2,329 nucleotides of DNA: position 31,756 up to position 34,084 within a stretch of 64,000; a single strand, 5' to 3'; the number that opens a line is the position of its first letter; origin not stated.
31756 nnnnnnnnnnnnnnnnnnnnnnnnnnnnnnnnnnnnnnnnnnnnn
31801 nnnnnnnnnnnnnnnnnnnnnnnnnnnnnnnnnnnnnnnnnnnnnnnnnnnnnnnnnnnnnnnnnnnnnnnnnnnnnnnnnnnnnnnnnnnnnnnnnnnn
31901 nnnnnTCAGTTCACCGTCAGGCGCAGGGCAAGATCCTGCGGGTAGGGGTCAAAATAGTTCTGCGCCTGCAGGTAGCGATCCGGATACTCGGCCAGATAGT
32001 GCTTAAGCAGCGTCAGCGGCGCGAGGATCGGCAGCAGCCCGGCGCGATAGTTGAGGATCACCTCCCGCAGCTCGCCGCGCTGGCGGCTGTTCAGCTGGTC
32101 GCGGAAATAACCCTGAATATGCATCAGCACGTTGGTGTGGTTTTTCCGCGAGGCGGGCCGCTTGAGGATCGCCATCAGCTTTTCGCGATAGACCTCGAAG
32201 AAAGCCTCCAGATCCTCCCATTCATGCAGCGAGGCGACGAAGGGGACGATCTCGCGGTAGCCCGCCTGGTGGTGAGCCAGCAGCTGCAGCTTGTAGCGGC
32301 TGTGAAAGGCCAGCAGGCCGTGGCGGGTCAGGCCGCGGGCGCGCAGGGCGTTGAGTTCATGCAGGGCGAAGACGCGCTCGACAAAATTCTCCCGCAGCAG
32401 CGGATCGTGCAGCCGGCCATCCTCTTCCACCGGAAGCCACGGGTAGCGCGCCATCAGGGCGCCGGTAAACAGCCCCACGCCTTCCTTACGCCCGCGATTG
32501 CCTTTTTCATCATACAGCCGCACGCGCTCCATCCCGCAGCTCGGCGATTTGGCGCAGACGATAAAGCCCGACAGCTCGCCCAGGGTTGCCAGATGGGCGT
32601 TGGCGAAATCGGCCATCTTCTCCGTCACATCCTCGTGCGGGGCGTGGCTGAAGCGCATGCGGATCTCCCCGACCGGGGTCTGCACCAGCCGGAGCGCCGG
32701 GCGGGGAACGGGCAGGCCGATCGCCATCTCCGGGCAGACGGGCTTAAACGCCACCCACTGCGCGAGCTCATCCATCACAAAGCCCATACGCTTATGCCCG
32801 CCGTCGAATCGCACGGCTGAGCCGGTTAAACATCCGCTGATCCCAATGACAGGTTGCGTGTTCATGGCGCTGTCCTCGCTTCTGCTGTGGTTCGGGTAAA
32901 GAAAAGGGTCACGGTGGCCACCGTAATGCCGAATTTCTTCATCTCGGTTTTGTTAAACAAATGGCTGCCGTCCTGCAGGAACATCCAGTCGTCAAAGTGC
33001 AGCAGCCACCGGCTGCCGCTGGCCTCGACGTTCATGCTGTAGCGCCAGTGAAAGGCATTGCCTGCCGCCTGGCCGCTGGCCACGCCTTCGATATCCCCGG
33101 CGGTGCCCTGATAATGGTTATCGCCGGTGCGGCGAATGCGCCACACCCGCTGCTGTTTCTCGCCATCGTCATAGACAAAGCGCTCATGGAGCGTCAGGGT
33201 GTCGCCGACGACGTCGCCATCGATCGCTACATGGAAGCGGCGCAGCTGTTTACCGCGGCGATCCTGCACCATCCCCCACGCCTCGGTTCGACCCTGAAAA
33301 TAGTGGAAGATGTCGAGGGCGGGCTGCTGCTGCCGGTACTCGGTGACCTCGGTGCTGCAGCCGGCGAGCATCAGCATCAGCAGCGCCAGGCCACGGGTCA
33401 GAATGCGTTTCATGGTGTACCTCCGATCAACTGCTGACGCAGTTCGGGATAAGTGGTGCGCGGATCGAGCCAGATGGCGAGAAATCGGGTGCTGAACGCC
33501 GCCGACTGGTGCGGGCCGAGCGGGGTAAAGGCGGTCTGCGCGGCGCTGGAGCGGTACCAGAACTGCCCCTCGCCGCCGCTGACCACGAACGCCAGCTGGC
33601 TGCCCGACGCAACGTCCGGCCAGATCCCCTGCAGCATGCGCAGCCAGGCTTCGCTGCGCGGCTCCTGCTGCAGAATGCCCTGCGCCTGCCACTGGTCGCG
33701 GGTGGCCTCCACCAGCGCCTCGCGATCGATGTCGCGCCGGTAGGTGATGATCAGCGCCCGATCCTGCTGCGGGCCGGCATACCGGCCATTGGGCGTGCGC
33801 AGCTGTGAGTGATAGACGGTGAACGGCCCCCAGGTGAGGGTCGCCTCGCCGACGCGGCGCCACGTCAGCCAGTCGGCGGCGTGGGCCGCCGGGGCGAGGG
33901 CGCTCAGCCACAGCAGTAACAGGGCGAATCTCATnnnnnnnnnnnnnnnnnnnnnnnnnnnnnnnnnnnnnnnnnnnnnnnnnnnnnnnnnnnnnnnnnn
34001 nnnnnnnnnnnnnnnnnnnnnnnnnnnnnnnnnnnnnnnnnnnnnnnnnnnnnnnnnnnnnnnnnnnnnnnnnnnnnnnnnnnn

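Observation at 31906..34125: ybgA cluster without the photolyase gene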

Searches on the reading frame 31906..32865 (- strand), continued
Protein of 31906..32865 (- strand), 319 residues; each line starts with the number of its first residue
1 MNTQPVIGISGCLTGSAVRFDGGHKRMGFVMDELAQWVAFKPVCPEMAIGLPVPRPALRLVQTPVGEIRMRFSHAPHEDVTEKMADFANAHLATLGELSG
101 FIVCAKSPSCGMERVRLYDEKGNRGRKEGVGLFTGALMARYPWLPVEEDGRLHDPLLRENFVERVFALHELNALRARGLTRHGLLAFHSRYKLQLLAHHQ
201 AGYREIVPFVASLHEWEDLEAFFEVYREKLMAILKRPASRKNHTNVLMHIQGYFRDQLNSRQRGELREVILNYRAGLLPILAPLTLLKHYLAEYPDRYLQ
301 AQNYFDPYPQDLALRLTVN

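Call 58: find_encoding_contigs(protein=P0128, flank=10000, max_places=1)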
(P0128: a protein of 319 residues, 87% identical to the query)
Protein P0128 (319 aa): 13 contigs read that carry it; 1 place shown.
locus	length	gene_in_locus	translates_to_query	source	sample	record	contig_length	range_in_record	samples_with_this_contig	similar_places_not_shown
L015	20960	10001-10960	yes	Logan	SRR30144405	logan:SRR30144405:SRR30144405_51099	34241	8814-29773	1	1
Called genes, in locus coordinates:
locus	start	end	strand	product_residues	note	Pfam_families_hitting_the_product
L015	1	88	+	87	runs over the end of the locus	-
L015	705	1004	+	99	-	PF26541:MafI2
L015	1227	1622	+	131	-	-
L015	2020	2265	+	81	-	PF10820:DUF2543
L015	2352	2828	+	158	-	PF00313:CSD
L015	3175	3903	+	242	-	PF00376:MerR, PF13411:MerR_1, PF22270:MlrA_helical, PF22267:MlrA_C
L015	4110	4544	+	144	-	PF12680:SnoaL_2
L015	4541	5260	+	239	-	PF00106:adh_short, PF01370:Epimerase, PF04321:RmlD_sub_bind (weak), PF08659:KR, PF13460:NAD_binding_10, PF13561:adh_short_C2, PF16363:GDP_Man_Dehyd (weak)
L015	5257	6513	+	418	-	PF01266:DAO, PF01593:Amino_oxidase, PF13450:NAD_binding_8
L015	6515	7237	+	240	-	PF07103:DUF1365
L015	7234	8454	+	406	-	PF02353:CMAS, PF13489:Methyltransf_23, PF08241:Methyltransf_11, PF08242:Methyltransf_12, PF13649:Methyltransf_25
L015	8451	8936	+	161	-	PF11086:DUF2878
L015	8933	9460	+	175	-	-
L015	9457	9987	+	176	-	PF12915:DUF3833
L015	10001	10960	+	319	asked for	PF04463:2-thiour_desulf, PF08349:DUF1722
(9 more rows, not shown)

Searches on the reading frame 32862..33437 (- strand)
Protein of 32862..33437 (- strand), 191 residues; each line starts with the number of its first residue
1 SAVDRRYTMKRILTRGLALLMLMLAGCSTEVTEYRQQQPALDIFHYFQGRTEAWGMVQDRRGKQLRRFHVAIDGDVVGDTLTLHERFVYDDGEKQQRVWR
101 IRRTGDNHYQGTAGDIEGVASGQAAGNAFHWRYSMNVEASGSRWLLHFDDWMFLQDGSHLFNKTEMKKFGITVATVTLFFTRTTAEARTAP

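Call 4: search_protein_families(library=pfam, proteins=[window:32862-33437:-], max_evalue=0.01)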
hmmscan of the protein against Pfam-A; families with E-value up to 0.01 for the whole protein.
window:32862-33437:- (191 aa): 1 family
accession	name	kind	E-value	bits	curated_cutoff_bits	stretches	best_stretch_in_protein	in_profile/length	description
PF12915.13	DUF3833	-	1.3e-64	217.1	25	1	22-182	2-163/163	Protein of unknown function (DUF3833)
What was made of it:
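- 32862..33413 (-): DUF3833 lipoprotein, 183 aa, with lipobox LAGC. Its start overlaps the upstream stop (ATGA) and its stop overlaps the RudS start (ATGA). Pfam PF12915 E 1.3e-64 (call 4).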

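Call 36: search_protein_families(library=ncbifam, proteins=[window:32862-33437:-], max_evalue=1)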
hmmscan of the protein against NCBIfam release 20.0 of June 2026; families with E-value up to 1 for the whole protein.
window:32862-33437:- (191 aa): 0 families

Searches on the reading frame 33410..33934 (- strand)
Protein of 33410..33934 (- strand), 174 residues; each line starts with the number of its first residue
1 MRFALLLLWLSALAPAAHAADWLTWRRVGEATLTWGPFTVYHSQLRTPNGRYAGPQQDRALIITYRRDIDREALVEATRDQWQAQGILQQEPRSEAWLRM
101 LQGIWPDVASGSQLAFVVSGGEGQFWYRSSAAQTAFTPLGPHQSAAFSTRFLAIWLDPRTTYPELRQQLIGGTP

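Call 4: search_protein_families(library=pfam, proteins=[window:33410-33934:-], max_evalue=0.01)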
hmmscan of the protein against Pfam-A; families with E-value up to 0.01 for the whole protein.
window:33410-33934:- (174 aa): 0 families

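Call 36: search_protein_families(library=ncbifam, proteins=[window:33410-33934:-], max_evalue=1)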
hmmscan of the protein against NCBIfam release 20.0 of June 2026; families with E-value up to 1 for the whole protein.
window:33410-33934:- (174 aa): 0 families

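Call 39: find_homologous_proteins(query=window:33410-33934:-, max_evalue=0.001)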
Query window:33410-33934:- (174 aa): 264 proteins with E <= 0.001 among 437 candidates; the best 120 are listed.
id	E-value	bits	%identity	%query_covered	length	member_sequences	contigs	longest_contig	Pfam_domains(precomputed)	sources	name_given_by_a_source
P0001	9.0e-107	373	95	100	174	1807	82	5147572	-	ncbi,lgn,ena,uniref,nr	ncbi:TPA: hypothetical protein ME969_005299 [Klebsiella pneumoniae]|uniref:hypothetical protein n=1 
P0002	6.6e-105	367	96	100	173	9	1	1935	-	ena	-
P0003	1.5e-104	366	94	100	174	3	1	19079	-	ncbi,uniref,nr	ncbi:hypothetical protein [Klebsiella quasipneumoniae]|uniref:hypothetical protein n=1 Tax=Klebsiell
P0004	4.7e-104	364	94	100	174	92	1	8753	-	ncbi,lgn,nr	ncbi:TPA: hypothetical protein RRE56_005344 [Klebsiella pneumoniae]|nr:hypothetical protein [Klebsie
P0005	9.3e-104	363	96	98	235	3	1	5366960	-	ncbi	-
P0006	1.5e-98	346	97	91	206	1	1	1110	-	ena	-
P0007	4.4e-95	335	89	92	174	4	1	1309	-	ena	-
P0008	1.3e-91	323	83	93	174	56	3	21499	-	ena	-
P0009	1.1e-88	314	86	100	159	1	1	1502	-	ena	-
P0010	1.3e-88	314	86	100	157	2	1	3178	-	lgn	-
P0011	1.1e-87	311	86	100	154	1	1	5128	-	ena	-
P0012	2.2e-87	310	81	99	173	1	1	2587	-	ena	-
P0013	3.6e-87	309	77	99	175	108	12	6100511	-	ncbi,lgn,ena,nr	ncbi:hypothetical protein J8629_20200 [Serratia fonticola]|nr:hypothetical protein [Serratia fontico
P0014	3.4e-86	306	81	100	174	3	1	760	-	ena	-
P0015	4.9e-86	305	87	100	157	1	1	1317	-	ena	-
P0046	3.7e-79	283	74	99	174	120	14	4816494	-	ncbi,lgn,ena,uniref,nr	ncbi:chalcone isomerase family protein [Enterobacter hormaechei]|uniref:hypothetical protein n=1 Tax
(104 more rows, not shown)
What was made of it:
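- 33410..33934 (-): 174-aa protein with an N-terminal signal-peptide-like leader and a chalcone-isomerase (CHI/FAP-like) fold. No Pfam match above threshold. 264 homologues, the listed and named ones all Enterobacterales (call 39).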

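Call 41: search_protein_families(library=pfam, alignment_id=A2, max_evalue=1)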
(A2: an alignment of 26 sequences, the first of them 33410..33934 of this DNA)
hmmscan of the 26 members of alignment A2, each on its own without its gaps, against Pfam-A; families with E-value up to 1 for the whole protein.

A. member 1, window:33410-33934:- (174 aa): 1 family
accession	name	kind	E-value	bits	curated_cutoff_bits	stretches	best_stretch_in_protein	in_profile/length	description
PF16036.10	Chalcone_3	-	0.023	15.2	27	1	53-171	54-165/165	Chalcone isomerase-like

B. families by the number of members that match (of 26 scanned): 7 families
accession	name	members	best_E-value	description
PF16036.10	Chalcone_3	26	1.6e-05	Chalcone isomerase-like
PF22454.1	PQQ_syn_pqqF_N_2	3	0.054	PQQ synthase PqqF, N-terminal lobe domain 2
PF22495.2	HTH_92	1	0.12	RsaL-like HTH domain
PF16035.10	Chalcone_2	1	0.14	Chalcone isomerase like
PF02845.22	CUE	1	0.17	CUE domain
PF07063.19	HGLS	1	0.26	2-oxoadipate dioxygenase/decarboxylase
PF03253.19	UT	1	0.28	Urea transporter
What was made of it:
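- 33410..33934 (-): Pfam Chalcone_3 hit weakly by 26 of 26 homologues; the window protein scores E 0.023, 15 bits against a cut-off of 27 (call 41).
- On Chalcone-isomerase-fold proteins (CHI/CHIL/FAP; Pfam Chalcone_3) for the 174-aa protein: Sequence threshold not met: 15.2 bits against 27 (call 41).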

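Call 45: predict_structure(alignment_id=A2)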
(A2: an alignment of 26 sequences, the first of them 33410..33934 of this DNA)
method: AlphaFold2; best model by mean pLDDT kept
length: 174 residues; sequences in the alignment: 26
mean_pLDDT: 87.8   pTM: 0.82
mean pLDDT of the five models: 87.8, 86.3, 84.3, 80.7, 77.8
residues with pLDDT >= 90: 132; 70-90: 21; 50-70: 9; < 50: 12
segments of 3 or more residues with pLDDT < 50: 9-18
pLDDT, mean of each block of 10 residues (from residue 1): 49 48 93 83 95 93 95 95 92 95 95 96 95 91 95 93 93 77
secondary structure, 60 per line:
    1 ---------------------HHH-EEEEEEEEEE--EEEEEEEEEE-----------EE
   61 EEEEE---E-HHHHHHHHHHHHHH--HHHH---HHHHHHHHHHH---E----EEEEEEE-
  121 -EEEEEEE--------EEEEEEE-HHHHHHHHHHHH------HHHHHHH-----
elements in order: E26-35 E38-47 E59-65 H71-84 H87-90 H94-104 E113-119 E122-128 E137-143 H145-156 H163-169
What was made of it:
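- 33410..33934 (-): AlphaFold2 mean pLDDT 87.8, pTM 0.82 (call 45).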

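Call 47: find_encoding_contigs(protein=P0013, flank=10000, max_places=2)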
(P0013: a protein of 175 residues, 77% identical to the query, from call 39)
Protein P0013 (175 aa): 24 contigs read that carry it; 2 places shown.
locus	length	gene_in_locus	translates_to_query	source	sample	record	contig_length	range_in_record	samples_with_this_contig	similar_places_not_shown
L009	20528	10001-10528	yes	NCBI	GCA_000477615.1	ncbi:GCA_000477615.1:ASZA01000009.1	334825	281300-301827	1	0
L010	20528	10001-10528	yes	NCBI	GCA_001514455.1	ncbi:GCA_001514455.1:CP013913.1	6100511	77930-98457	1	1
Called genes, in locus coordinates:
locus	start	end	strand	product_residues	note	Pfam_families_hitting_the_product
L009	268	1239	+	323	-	PF03069:FmdA_AmdA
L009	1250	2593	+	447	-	PF00324:AA_permease, PF13520:AA_permease_2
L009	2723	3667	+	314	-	PF01156:IU_nuc_hydro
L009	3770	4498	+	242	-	PF00376:MerR, PF13411:MerR_1, PF22270:MlrA_helical, PF22267:MlrA_C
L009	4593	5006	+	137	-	PF24695:PITM1-3 (faint), PF00576:Transthyretin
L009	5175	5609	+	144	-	PF02136:NTF2 (weak), PF12680:SnoaL_2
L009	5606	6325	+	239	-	PF00106:adh_short, PF01370:Epimerase, PF08659:KR, PF13460:NAD_binding_10 (weak), PF13561:adh_short_C2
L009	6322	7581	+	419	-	PF00890:FAD_binding_2 (faint), PF01266:DAO, PF01593:Amino_oxidase, PF13450:NAD_binding_8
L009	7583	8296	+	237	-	PF07103:DUF1365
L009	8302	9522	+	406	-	PF02353:CMAS, PF13489:Methyltransf_23, PF08241:Methyltransf_11, PF08242:Methyltransf_12, PF13649:Methyltransf_25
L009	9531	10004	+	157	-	PF11086:DUF2878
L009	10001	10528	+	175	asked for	-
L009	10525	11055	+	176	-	PF12915:DUF3833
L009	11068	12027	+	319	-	PF04463:2-thiour_desulf, PF08349:DUF1722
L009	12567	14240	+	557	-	-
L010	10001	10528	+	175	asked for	-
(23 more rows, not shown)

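Call 48: find_encoding_contigs(protein=P0046, flank=10000, max_places=2)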
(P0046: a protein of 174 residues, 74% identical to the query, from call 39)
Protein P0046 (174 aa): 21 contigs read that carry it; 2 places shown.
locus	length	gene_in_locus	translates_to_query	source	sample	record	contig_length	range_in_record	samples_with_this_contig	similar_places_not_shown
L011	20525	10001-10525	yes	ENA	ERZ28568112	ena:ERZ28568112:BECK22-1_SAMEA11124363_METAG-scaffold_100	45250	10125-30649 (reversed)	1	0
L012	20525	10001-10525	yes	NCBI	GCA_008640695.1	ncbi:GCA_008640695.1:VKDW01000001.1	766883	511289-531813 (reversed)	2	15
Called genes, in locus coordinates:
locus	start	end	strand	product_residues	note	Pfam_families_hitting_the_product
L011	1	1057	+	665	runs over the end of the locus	PF02028:BCCT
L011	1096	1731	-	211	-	PF15977:HTH_46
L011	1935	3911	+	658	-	PF00753:Lactamase_B, PF12706:Lactamase_B_2 (faint), PF14863:Alkyl_sulf_dimr, PF14864:Alkyl_sulf_C, PF02036:SCP2 (weak)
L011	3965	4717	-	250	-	-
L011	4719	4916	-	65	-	-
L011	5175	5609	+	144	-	PF02136:NTF2 (weak), PF12680:SnoaL_2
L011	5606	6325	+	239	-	PF00106:adh_short, PF01370:Epimerase, PF05368:NmrA (weak), PF08659:KR, PF13460:NAD_binding_10, PF13561:adh_short_C2, PF16363:GDP_Man_Dehyd (faint)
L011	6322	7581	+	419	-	PF01266:DAO, PF01593:Amino_oxidase, PF13450:NAD_binding_8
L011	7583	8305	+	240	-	PF07103:DUF1365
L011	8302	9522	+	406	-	PF02353:CMAS, PF13489:Methyltransf_23, PF08241:Methyltransf_11, PF08242:Methyltransf_12 (weak), PF13649:Methyltransf_25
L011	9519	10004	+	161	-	PF11086:DUF2878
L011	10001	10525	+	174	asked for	-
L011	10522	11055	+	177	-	PF12915:DUF3833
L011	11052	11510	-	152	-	PF04657:DMT_YdcZ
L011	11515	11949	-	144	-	PF04657:DMT_YdcZ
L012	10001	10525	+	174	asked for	-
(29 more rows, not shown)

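Call 49: fold_search(model_id=the predicted structure, library=pdb)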
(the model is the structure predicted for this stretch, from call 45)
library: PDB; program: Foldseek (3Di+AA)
matches with E <= 10: 900; with E <= 0.001: 47
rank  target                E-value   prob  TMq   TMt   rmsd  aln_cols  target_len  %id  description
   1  5wks_B                1.2e-06  1.00  0.58  0.48   5.2       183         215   12  Crystal structure of chalcone isomerase engineered from ancestral inference complexed with naringenin (ancR1) (released 2018-05-09)
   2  9kah_G                3.5e-06  1.00  0.65  0.56   4.4       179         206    8  Crystal Structure of Chalcone Syntase and Chalcone Isomerase-like Protein Complex from Physcomitrella patens (released 2025-10-29)
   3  9kah_C                7.6e-06  1.00  0.66  0.56   4.1       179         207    8  Crystal Structure of Chalcone Syntase and Chalcone Isomerase-like Protein Complex from Physcomitrella patens (released 2025-10-29)
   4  6ms8_G                1.0e-05  1.00  0.60  0.51   4.9       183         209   10  Crystal Structure of Chalcone Isomerase from Medicago Truncatula Complexed with (2S) Naringenin (released 2019-08-21)
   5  8dld                  1.1e-05  1.00  0.64  0.55   4.3       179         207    8  Crystal structure of chalcone-isomerase like protein from Physcomitrella patens (PpCHIL-A) (released 2023-05-10)
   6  9kah_D                1.3e-05  1.00  0.66  0.56   4.7       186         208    9  Crystal Structure of Chalcone Syntase and Chalcone Isomerase-like Protein Complex from Physcomitrella patens (released 2025-10-29)
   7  5wl7                  2.2e-05  1.00  0.63  0.53   4.4       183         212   11  Crystal structure of chalcone isomerase engineered from ancestral inference (ancCHI*) (released 2018-05-09)
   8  5wkr_A                2.3e-05  1.00  0.59  0.49   4.8       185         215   14  Crystal structure of chalcone isomerase engineered from ancestral inference complexed with naringenin (ancCC) (released 2018-05-09)
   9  8v8p_B                2.6e-05  1.00  0.64  0.54   4.2       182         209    9  Sorghum Chalcone Isomerase (released 2024-05-29)
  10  6ms8_C                3.1e-05  1.00  0.58  0.50   4.8       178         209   12  Crystal Structure of Chalcone Isomerase from Medicago Truncatula Complexed with (2S) Naringenin (released 2019-08-21)
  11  5wl8_A                4.2e-05  1.00  0.64  0.55   4.3       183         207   11  Crystal structure of chalcone isomerase engineered from ancestral inference (epR4) (released 2018-05-09)
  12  5wks_A                4.2e-05  1.00  0.56  0.47   5.5       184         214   13  Crystal structure of chalcone isomerase engineered from ancestral inference complexed with naringenin (ancR1) (released 2018-05-09)
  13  5wl4_A                4.5e-05  1.00  0.65  0.55   4.9       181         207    9  Crystal structure of chalcone isomerase engineered from ancestral inference (ancR3) (released 2018-05-09)
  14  5wl6_A                4.5e-05  1.00  0.61  0.52   5.0       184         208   10  Crystal structure of chalcone isomerase engineered from ancestral inference (AncR7) (released 2018-05-09)
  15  6ms8_D                4.5e-05  1.00  0.58  0.50   4.8       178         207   10  Crystal Structure of Chalcone Isomerase from Medicago Truncatula Complexed with (2S) Naringenin (released 2019-08-21)
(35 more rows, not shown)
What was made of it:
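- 33410..33934 (-): Foldseek against PDB: CHI, CHIL and fatty-acid-binding FAP3, E 1e-6 to 1e-4, TM 0.56-0.66 (call 49).
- On Chalcone-isomerase-fold proteins (CHI/CHIL/FAP; Pfam Chalcone_3) for the 174-aa protein: Fold met: Foldseek against PDB hits CHI, CHIL and FAP3 at E 1e-6 to 1e-4, TM 0.56-0.66, on a model with pLDDT 87.8 (calls 45, 49).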
